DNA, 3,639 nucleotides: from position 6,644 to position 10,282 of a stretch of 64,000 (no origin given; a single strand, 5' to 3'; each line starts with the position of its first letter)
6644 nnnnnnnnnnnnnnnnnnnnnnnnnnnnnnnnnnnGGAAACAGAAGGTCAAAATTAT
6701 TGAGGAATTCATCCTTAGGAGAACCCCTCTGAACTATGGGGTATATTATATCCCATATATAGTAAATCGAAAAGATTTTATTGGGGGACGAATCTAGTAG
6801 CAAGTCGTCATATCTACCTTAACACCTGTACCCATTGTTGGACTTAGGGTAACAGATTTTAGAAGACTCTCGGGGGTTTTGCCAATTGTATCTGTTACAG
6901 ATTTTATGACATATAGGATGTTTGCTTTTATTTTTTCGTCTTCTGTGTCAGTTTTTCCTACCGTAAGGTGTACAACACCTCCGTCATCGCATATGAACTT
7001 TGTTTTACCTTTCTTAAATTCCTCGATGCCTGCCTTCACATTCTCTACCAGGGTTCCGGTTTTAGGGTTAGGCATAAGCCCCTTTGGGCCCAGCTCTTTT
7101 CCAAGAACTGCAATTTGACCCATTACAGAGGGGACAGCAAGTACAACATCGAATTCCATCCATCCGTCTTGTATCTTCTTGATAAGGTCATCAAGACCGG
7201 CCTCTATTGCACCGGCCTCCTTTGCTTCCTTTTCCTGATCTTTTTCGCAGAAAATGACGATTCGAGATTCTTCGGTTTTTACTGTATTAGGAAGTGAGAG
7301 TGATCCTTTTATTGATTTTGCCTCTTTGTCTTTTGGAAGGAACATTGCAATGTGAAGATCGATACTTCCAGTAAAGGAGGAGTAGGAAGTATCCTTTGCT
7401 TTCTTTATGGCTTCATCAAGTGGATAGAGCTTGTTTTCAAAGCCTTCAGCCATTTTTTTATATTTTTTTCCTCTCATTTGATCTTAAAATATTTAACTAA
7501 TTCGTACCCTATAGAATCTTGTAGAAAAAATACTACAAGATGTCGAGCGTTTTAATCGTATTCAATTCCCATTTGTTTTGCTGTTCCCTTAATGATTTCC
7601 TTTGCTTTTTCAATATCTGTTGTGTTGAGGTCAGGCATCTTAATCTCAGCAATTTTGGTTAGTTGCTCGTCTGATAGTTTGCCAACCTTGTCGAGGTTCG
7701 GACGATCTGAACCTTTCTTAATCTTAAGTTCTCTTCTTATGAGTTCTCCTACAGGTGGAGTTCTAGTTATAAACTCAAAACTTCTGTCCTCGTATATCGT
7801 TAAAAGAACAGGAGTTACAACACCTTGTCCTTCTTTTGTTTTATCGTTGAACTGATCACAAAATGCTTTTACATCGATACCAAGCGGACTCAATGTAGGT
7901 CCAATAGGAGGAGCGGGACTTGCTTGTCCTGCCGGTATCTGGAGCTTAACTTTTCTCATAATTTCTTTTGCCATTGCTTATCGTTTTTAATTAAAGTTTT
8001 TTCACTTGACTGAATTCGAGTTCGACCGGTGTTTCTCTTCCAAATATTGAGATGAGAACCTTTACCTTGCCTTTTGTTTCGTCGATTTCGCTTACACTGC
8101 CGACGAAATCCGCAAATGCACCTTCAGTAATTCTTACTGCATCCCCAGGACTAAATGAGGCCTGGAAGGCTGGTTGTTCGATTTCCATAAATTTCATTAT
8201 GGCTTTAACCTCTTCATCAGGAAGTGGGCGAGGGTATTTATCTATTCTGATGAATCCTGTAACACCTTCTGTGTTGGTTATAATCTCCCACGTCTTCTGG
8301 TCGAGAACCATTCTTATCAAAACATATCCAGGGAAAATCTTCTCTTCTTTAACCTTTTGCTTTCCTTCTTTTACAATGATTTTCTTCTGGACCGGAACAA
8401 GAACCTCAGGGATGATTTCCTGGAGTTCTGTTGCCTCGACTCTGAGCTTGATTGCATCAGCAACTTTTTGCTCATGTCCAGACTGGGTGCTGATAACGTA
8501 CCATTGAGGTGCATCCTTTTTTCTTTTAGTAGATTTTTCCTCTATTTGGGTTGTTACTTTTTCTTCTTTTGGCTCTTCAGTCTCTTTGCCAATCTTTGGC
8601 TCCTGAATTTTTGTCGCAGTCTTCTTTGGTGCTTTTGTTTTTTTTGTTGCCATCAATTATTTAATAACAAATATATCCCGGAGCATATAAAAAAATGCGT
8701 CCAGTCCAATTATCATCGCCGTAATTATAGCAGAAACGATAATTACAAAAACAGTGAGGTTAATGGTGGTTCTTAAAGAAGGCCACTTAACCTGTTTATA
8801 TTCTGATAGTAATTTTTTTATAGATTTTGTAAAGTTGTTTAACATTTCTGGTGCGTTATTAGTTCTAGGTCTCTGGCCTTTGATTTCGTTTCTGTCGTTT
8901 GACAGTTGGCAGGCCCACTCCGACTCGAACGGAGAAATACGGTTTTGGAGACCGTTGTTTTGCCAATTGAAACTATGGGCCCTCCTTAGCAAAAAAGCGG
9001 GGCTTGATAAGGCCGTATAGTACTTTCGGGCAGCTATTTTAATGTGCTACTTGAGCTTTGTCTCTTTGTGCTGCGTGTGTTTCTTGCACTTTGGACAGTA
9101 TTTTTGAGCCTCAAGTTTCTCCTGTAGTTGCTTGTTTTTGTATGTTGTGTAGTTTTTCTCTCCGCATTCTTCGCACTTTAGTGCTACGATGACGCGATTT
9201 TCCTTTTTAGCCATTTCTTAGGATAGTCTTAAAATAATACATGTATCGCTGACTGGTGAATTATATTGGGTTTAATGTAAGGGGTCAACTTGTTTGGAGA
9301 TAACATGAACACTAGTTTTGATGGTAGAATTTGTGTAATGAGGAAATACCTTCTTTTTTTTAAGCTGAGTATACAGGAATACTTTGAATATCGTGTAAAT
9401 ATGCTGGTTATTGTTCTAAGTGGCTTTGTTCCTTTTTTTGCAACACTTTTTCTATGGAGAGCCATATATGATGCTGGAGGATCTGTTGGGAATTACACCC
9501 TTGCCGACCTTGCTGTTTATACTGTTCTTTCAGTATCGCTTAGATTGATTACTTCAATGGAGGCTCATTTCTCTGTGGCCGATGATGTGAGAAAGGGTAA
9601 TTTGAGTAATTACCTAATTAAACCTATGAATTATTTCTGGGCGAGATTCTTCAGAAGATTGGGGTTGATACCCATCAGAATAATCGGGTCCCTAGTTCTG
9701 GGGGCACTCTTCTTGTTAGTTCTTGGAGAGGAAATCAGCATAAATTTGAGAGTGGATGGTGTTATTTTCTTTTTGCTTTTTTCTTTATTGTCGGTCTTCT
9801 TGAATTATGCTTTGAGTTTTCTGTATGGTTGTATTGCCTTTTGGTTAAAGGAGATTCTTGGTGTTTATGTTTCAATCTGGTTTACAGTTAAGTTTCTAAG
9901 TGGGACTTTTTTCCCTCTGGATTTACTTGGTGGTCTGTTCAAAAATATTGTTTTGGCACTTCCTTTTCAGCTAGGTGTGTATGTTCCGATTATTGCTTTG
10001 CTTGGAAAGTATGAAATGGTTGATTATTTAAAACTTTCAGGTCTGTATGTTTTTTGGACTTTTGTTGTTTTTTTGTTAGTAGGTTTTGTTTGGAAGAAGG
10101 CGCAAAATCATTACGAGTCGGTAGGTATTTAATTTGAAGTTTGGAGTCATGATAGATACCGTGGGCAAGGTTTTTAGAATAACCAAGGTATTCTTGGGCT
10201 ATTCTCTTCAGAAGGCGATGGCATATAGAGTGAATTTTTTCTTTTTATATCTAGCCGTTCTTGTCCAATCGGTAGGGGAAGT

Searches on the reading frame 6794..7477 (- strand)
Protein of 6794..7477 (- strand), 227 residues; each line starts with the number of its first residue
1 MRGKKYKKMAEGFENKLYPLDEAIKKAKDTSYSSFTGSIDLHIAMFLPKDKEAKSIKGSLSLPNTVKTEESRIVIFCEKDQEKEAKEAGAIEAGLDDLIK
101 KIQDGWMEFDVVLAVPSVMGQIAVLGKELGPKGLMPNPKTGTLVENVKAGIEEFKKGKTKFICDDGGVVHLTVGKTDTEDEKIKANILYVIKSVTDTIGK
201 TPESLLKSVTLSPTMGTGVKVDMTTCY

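Call 3: search_protein_families(library=pfam, proteins=[window:6794-7477:-], max_evalue=1)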
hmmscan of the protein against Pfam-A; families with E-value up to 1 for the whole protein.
window:6794-7477:- (227 aa): 2 families
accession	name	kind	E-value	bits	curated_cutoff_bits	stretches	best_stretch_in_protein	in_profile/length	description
PF00687.26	Ribosomal_L1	-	3.6e-45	154.4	32.2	1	28-216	2-197/198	Ribosomal protein L1p/L10e family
PF21927.1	McpB_HAMP_2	-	0.051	14.1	27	1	88-122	4-36/49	Methyl-accepting chemotaxis protein McpB, second HAMP domain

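Call 13: find_related_loci(query=window:6794-7477:-, collection=genome_contigs, flank=6000)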
Query window:6794-7477:- (227 aa) in genome_contigs; peptide patterns used: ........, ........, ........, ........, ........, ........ (x = any residue, [..] = any of these).
600 stretches matched a pattern (row limit reached: there are more); 596 encode a relative of the query (tblastn E <= 1e-3); the best 80 are kept; 80 distinct loci.
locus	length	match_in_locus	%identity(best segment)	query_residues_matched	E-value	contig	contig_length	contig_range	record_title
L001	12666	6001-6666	44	2-223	4e-58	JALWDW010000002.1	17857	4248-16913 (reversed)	MAG: Candidatus Dojkabacteria bacterium isolate T11_metabat1_scaf2bin.002 T11_NODE_1145_length_17857_cov_1.743824, whole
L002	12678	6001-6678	41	2-226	4e-49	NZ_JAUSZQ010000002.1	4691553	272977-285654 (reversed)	Neobacillus niacini strain V4I12 Ga0505344_02, whole genome shotgun sequence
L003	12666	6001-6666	41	2-222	2e-48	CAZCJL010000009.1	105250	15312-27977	MAG TPA_asm: uncultured Cytophagia bacterium isolate SRP141376_co4_213 genome assembly, contig: NODE_291_length_105250_c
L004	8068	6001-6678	41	2-226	2e-48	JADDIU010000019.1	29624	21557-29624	Bacillus renqingensis strain REN2 contig19, whole genome shotgun sequence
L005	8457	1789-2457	38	2-223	2e-48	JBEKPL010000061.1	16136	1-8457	MAG: Candidatus Limnocylindrales bacterium isolate SPRUCE 463 SPRUCE_463_61, whole genome shotgun sequence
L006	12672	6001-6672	39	2-224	7e-47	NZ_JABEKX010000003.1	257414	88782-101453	Lacticaseibacillus absianus strain YH-lac23 contig3, whole genome shotgun sequence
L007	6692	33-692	39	2-223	1e-46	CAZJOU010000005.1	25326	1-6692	MAG TPA_asm: uncultured Treponema sp. isolate SRP225648_co1_446 genome assembly, contig: NODE_4319_length_25326_cov_11.9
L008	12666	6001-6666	39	2-222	1e-46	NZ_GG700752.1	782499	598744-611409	Lactobacillus helveticus DSM 20075 = CGMCC 1.1877 strain DSM 20075 SCAFFOLD1, whole genome shotgun sequence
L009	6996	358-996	39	14-226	4e-46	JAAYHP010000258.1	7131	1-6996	MAG: Lysinibacillus sp. isolate AS09scLD_39 177322_AS09, whole genome shotgun sequence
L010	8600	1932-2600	40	1-222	2e-46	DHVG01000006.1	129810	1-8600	MAG TPA_asm: Elusimicrobia bacterium UBA5214 UBA5214_contig_68, whole genome shotgun sequence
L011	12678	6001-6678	39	2-226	7e-46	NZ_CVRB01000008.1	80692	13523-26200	Neobacillus massiliamazoniensis strain LF1, whole genome shotgun sequence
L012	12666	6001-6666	40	2-222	6e-46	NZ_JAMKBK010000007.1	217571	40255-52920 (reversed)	Psychrobacillus psychrodurans strain DSM 11713 NODE_7_length_217571_cov_66.662856, whole genome shotgun sequence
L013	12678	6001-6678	39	2-226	7e-46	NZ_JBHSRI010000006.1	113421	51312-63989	Paenisporosarcina macmurdoensis strain CCUG 54527 GCM70027154_6, whole genome shotgun sequence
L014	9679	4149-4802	38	2-221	2e-45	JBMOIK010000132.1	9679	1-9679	MAG: Rectinemataceae bacterium isolate Deming_bin.44 contig21937, whole genome shotgun sequence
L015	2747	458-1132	42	2-224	1e-45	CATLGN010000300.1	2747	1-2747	MAG TPA_asm: uncultured Lachnospiraceae bacterium isolate MGG11150_1680015489 genome assembly, contig: ERR3199661_19204,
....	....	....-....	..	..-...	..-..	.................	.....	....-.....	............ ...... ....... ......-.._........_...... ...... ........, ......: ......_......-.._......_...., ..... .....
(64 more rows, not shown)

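Call 75: search_protein_families(library=pfam, proteins=[L001:6785-7768:+], max_evalue=0.1)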
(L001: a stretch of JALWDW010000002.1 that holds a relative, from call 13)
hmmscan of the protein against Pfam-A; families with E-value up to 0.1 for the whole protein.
L001:6785-7768:+ (327 aa): 0 families

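Call 76: search_protein_families(library=padloc, proteins=[L001:6785-7768:+], max_evalue=0.1)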
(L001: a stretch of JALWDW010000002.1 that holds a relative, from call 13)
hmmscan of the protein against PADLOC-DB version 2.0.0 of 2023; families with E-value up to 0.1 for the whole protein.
L001:6785-7768:+ (327 aa): 0 families

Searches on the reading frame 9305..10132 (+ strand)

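Call 64: search_protein_families(library=pfam, proteins=[window:9305-10132:+], max_evalue=0.001)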
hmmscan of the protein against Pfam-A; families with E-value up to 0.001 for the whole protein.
window:9305-10132:+ (275 aa): 1 family
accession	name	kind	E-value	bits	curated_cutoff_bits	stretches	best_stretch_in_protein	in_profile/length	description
PF06182.17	ABC2_membrane_6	-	1.1e-25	91.2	22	1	42-274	2-229/229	ABC-2 family transporter protein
